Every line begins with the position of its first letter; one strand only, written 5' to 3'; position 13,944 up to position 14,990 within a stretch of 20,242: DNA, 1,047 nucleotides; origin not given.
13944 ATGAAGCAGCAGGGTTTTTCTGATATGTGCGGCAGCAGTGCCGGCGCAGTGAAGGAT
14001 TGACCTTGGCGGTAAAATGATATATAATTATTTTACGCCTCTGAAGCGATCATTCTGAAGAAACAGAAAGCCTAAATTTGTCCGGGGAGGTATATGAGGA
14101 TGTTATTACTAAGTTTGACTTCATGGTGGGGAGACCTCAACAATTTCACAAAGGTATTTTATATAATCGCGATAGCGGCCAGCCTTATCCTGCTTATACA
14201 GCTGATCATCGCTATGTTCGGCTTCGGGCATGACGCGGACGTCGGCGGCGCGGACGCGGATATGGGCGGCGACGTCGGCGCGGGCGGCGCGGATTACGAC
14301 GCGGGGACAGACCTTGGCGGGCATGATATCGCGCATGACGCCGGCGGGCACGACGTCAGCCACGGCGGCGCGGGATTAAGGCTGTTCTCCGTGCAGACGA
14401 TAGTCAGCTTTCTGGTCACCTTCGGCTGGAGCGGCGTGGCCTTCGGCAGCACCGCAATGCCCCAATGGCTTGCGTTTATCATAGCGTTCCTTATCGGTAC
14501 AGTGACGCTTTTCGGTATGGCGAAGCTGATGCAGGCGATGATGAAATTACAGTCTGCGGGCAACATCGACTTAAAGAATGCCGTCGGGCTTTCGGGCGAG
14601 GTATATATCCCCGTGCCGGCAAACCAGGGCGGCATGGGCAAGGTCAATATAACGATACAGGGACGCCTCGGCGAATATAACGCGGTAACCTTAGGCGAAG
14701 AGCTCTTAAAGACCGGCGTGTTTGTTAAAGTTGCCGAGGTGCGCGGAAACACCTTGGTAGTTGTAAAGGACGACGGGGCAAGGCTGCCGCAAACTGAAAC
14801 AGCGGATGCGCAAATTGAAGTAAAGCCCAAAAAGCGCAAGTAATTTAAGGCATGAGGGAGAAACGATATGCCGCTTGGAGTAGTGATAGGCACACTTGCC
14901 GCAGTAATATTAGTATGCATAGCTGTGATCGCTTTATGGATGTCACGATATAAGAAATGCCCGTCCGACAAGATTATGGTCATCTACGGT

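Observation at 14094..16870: NfeD protein with a His/Asp/Gly-rich metal-binding-like insert, followed by a tandem partial duplication of the flotillin SPFH domain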

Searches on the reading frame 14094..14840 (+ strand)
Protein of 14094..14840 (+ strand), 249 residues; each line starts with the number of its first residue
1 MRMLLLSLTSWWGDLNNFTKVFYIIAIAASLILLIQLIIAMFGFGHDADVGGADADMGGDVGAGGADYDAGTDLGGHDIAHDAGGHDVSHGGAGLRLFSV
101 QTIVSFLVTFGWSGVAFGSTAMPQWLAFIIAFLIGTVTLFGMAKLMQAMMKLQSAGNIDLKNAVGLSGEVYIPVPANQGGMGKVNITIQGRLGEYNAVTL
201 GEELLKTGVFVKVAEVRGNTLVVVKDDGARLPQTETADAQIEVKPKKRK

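Call 4: search_protein_families(library=pfam, proteins=[window:14094-14840:+], max_evalue=0.01)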
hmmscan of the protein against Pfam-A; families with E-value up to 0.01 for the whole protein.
window:14094-14840:+ (249 aa): 0 families

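Call 5: search_protein_families(library=ncbifam, proteins=[window:14094-14840:+], max_evalue=0.01)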
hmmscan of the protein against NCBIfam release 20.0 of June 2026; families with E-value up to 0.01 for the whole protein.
window:14094-14840:+ (249 aa): 0 families

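Call 6: search_protein_families(library=pfam, proteins=[window:14094-14840:+], max_evalue=10)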
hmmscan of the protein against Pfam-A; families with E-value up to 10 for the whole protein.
window:14094-14840:+ (249 aa): 4 families
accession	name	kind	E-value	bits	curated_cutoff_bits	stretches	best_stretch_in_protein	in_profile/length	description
PF01957.25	NfeD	-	0.019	15.6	29.1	1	194-225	27-57/57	NfeD-like C-terminal, partner-binding domain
PF14110.11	DUF4282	-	0.041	14.9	27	1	18-45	12-39/86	Domain of unknown function (DUF4282)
PF03381.20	CDC50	-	0.34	10.7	28.6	1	3-41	242-280/286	LEM3 (ligand-effect modulator 3) family / CDC50 family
PF13664.11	DUF4149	-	1.1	10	24.6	1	98-151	42-98/102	Domain of unknown function (DUF4149)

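Call 7: search_solved_structures(query=window:14094-14840:+, max_evalue=10, show_alignments=2)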
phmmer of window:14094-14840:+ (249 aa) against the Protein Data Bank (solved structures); distinct sequences matched with E-value up to 10: 1.
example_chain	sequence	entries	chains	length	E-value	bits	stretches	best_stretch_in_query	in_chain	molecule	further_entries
4la4_A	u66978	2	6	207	0.25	14.1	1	115-232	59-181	NAD(P)H dehydrogenase (quinone)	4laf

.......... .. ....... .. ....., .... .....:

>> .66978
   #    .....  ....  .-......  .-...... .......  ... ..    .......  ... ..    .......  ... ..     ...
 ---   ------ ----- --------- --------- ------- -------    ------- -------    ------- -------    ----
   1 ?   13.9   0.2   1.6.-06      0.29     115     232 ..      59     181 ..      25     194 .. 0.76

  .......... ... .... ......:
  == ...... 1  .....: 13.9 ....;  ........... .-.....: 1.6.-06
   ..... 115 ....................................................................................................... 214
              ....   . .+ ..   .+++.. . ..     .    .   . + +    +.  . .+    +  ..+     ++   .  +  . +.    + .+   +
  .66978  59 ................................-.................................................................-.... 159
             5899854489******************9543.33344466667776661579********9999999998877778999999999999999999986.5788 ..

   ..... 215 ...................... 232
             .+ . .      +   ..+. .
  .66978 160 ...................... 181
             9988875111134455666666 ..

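Call 10: find_homologous_proteins(query=window:14094-14840:+)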
Query window:14094-14840:+ (249 aa): 28 proteins with E <= 0.001 among 2001 candidates.
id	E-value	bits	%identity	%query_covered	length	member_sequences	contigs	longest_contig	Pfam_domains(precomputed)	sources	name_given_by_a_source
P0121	7.9e-156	535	100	99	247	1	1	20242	-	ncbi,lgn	-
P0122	7.6e-104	365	80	90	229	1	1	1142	-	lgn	-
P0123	1.1e-99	351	70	90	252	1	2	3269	-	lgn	-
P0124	1.4e-98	347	76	90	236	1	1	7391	-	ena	-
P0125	4.4e-89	316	64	89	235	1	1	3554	-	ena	-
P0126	1.5e-85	305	78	52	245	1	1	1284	-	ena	-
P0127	1.5e-83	298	78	75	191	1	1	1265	-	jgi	-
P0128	9.1e-80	286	62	89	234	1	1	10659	-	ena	-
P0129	2.0e-75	272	65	89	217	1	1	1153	-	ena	-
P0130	8.2e-73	263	56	96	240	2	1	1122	-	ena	-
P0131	2.0e-56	209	48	97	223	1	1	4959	-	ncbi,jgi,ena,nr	ncbi:MAG: hypothetical protein FWE62_04270 [Firmicutes bacterium]|nr:hypothetical protein [Bacillota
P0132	5.6e-41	159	42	88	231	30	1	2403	-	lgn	-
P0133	6.7e-41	158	42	88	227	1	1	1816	-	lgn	-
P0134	1.2e-39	154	54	51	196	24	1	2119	-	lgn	-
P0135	3.1e-38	150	52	51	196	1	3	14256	-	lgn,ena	-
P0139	2.2e-35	140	37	88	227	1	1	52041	PF01957.26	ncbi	-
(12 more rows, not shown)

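Call 20: find_related_loci(query=A2, collection=genome_contigs, flank=5000)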
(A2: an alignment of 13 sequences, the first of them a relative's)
Query A2 (247 aa) in genome_contigs; peptide patterns used: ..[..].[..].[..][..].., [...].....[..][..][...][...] (x = any residue, [..] = any of these).
329 stretches matched a pattern; 266 encode a relative of the query (tblastn E <= 1e-3); the best 80 are kept; 80 distinct loci.
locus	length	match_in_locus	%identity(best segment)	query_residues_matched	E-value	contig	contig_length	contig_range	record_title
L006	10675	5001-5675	38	4-247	6e-47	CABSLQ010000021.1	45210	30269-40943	MAG TPA_asm: uncultured Ruminococcaceae bacterium isolate MGYG-HGUT-02705 genome assembly, contig: GUT_GENOME158781_21,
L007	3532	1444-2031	39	4-222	2e-45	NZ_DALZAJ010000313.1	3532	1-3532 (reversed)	MAG: Lachnoclostridium sp. isolate CTOTU47048 NODE_854_length_3532_cov_5.981881, whole genome shotgun sequence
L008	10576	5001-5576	42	5-223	8e-43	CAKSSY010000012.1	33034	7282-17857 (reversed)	MAG: uncultured Eubacteriales bacterium isolate REFINED_METABAT215_TOP10_CONTIGS_1500_ASSEMBLY_K77_MERGED__Hadza_PheChl_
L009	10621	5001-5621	42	8-221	1e-42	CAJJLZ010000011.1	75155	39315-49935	MAG TPA_asm: uncultured Ruminococcaceae bacterium isolate ERR1430498-bin.11 genome assembly, contig: NODE_346_length_751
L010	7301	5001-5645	38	6-223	5e-42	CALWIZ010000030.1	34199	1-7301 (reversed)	MAG: uncultured Clostridia bacterium isolate BRZ_DH__bin49 genome assembly, contig: BRZ_DH__NODE_1195_length_34199_cov_6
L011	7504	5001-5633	38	6-224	1e-41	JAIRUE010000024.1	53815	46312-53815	MAG: Oscillospiraceae bacterium isolate Cx337_bin19 k119_1257579, whole genome shotgun sequence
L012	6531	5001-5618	41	8-221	3e-41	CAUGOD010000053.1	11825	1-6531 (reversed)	MAG TPA_asm: uncultured Oscillospiraceae bacterium isolate SRR16279974_bin.58_MetaWRAP_v1.3_MAG genome assembly, contig:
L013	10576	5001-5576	38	9-223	8e-41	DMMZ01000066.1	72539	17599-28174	MAG TPA_asm: Clostridiales bacterium isolate UBA12491 contig_21691, whole genome shotgun sequence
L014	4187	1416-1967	37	5-223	6e-41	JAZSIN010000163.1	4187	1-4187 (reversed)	MAG: Eubacteriales bacterium isolate T1900044570_TS20190036.MAGScoT_cleanbin_000026 SGB_433_k141_298682, whole genome sh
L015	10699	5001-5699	38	6-242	6e-40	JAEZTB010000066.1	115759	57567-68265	MAG: Bacillota bacterium isolate OH_PDB_28 k127_1390409, whole genome shotgun sequence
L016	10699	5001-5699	38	6-242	4e-40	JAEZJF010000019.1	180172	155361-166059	MAG: Bacillota bacterium isolate OH_CDB_227 k127_412538, whole genome shotgun sequence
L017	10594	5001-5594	37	4-225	8e-40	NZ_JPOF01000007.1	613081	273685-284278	Lachnoclostridium phytofermentans strain KNHs2131 CC92DRAFT_scf7180000000025_quiver.7_C, whole genome shotgun sequence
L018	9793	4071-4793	36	6-239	8e-40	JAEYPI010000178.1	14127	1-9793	MAG: Bacillota bacterium isolate OH_CBB_18 k127_1572853, whole genome shotgun sequence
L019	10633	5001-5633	38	5-222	2e-39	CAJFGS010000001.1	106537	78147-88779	Candidatus Avimonas merdigallinarum isolate Chicken_16_mag_116 genome assembly, contig: MAGpy_11413_16_idba_bin_116_fasc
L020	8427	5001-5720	37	6-234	1e-38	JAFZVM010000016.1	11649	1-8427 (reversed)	MAG: Oscillospiraceae bacterium isolate RGIG8135 Water_buffalos_Rumen-3__c142320, whole genome shotgun sequence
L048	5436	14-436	49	92-231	1e-35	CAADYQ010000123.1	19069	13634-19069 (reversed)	MAG TPA_asm: Clostridia bacterium, isolate HGM12681, WGS project CAADYQ010000000 data, contig: ERS396355_37_k85_173609,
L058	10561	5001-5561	36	5-223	1e-34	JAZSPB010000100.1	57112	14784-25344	MAG: Eubacteriales bacterium isolate T1900044547_TS20190013.MAGScoT_cleanbin_000026 SGB_153_k141_2322668, whole genome s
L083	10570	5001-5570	41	6-221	2e-36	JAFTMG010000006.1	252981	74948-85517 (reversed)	MAG: Clostridia bacterium isolate RGIG3947 Roe_deer_Cecum-3__c1883, whole genome shotgun sequence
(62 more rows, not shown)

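Call 34: find_encoding_contigs(protein=P0124, flank=5000, max_places=2)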
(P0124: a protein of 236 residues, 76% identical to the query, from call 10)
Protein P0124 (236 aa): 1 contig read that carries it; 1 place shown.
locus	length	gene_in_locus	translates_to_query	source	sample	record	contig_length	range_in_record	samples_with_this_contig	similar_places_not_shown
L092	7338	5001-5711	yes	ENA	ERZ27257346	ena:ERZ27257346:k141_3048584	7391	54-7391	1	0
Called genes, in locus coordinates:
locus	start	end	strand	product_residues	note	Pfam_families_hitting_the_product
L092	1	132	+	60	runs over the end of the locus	?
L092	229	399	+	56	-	-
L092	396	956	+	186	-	PF06414:Zeta_toxin (weak), PF13671:AAA_33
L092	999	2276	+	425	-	PF00675:Peptidase_M16, PF05193:Peptidase_M16_C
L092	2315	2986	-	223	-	PF02659:Mntp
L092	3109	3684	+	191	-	PF22564:HAAS (weak)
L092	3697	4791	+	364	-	PF13349:DUF4097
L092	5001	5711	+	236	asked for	-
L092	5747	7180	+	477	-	PF01145:Band_7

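Call 35: find_encoding_contigs(protein=P0128, flank=5000, max_places=2)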
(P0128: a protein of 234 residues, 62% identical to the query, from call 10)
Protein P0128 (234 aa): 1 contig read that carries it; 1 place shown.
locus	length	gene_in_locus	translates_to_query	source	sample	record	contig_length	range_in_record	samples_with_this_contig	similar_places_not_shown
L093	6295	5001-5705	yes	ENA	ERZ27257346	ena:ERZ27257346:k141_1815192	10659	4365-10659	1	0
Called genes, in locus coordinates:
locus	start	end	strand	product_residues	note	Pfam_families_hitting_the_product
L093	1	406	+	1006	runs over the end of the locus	PF01074:Glyco_hydro_38N, PF09261:Alpha-mann_mid, PF07748:Glyco_hydro_38C, PF17677:Glyco_hydro38C2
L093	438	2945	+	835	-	PF25788:Ig_Rha78A_N, PF08531:Bac_rhamnosid_N, PF05592:Bac_rhamnosid, PF17389:Bac_rhamnosid6H, PF17390:Bac_rhamnosid_C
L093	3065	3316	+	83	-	PF22564:HAAS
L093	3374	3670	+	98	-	-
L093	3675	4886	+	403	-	PF10988:DUF2807 (weak), PF13349:DUF4097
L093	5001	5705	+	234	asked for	-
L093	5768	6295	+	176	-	?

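Call 40: predict_structure(alignment_id=A3)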
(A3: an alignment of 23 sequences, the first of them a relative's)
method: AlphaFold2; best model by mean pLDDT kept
length: 247 residues; sequences in the alignment: 23
mean_pLDDT: 78.1   pTM: 0.54
mean pLDDT of the five models: 78.1, 77.6, 77.0, 76.1, 75.1
residues with pLDDT >= 90: 125; 70-90: 43; 50-70: 24; < 50: 55
segments of 3 or more residues with pLDDT < 50: 46-93, 230-234
pLDDT, mean of each block of 10 residues (from residue 1): 84 95 96 88 52 39 42 40 42 66 94 95 97 93 84 78 95 97 91 96 97 96 75 51 68
secondary structure, 60 per line:
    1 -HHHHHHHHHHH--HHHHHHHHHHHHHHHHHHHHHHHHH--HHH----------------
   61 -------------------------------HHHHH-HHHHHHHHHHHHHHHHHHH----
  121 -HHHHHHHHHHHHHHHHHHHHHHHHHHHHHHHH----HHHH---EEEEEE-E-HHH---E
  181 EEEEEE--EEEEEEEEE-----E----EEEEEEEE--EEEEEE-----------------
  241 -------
elements in order: H2-12 H15-39 H92-96 H98-116 H122-153 H158-161 E165-170 E180-186 E189-197 E208-215 E218-223

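Call 52: search_protein_families(library=pfam, alignment_id=A3, max_evalue=0.01)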
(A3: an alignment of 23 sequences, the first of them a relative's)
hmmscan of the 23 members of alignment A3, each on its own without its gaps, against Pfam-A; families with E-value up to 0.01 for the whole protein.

A. member 1, P0121 (247 aa): 0 families

B. families by the number of members that match (of 23 scanned): 4 families
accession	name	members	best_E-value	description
PF01957.25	NfeD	13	1.5e-05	NfeD-like C-terminal, partner-binding domain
PF22807.2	TrAA12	1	9e-05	TrAA12-like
PF20154.4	LNT_N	1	0.0015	Apolipoprotein N-acyltransferase N-terminal domain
PF03609.19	EII-Sor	1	0.0073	PTS system sorbose-specific iic component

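Call 75: find_related_loci(query=A2, collection=metagenome_contigs, flank=3500)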
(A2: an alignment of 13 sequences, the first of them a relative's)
Query A2 (247 aa) in metagenome_contigs; peptide patterns used: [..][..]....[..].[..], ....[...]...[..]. (x = any residue, [..] = any of these).
273 stretches matched a pattern; 146 encode a relative of the query (tblastn E <= 1e-3); the best 80 are kept; 80 distinct loci.
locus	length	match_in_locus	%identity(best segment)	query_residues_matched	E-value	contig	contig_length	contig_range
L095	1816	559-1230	56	3-241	7e-67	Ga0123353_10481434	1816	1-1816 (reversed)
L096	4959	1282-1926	48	6-243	4e-59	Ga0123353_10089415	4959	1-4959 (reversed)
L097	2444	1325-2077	40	3-241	2e-53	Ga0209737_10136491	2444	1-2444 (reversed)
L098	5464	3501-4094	41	6-223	3e-43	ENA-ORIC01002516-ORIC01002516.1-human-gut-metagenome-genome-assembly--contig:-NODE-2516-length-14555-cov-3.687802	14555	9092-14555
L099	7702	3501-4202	39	6-246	1e-42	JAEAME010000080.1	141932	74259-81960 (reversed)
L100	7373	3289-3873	40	6-221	5e-41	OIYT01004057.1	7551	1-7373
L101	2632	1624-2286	38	5-225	3e-41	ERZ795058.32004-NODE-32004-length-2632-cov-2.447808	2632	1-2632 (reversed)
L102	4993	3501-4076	38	9-223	4e-41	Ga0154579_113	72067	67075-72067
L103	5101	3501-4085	40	6-221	5e-41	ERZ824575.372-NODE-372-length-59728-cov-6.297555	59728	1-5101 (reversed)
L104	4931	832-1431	39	4-223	5e-40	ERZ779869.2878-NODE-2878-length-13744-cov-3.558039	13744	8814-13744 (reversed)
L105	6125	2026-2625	39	4-223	5e-40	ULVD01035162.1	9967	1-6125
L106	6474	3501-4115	38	6-231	4e-40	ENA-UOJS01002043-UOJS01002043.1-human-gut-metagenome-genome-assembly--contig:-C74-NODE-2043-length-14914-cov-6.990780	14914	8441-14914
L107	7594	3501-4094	37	4-225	5e-40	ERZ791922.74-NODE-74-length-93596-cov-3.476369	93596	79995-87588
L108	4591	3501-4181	37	6-223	8e-40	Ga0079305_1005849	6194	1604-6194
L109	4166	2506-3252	38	8-224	1e-39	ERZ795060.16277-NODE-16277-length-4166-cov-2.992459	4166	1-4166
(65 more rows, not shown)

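Call 77: search_protein_families(library=pfam, proteins=[L008:5530-6132:+, L058:5597-6127:+, L083:6251-6958:+, L048:464-1225:+], max_evalue=0.01)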
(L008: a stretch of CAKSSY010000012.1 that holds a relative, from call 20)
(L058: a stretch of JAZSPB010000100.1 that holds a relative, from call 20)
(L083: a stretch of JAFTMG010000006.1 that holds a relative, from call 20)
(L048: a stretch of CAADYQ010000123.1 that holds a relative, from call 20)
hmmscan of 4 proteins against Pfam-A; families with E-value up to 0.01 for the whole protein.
L008:5530-6132:+ (201 aa): 0 families

L058:5597-6127:+ (177 aa): 0 families

L083:6251-6958:+ (236 aa): 0 families

L048:464-1225:+ (254 aa): 0 families

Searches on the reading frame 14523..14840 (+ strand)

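Call 6: search_protein_families(library=pfam, proteins=[window:14523-14840:+], max_evalue=10)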
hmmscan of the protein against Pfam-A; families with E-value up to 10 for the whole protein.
window:14523-14840:+ (106 aa): 1 family
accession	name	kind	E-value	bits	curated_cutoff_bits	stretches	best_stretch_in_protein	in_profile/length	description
PF01957.25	NfeD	-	0.0037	17.9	29.1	1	51-82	27-57/57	NfeD-like C-terminal, partner-binding domain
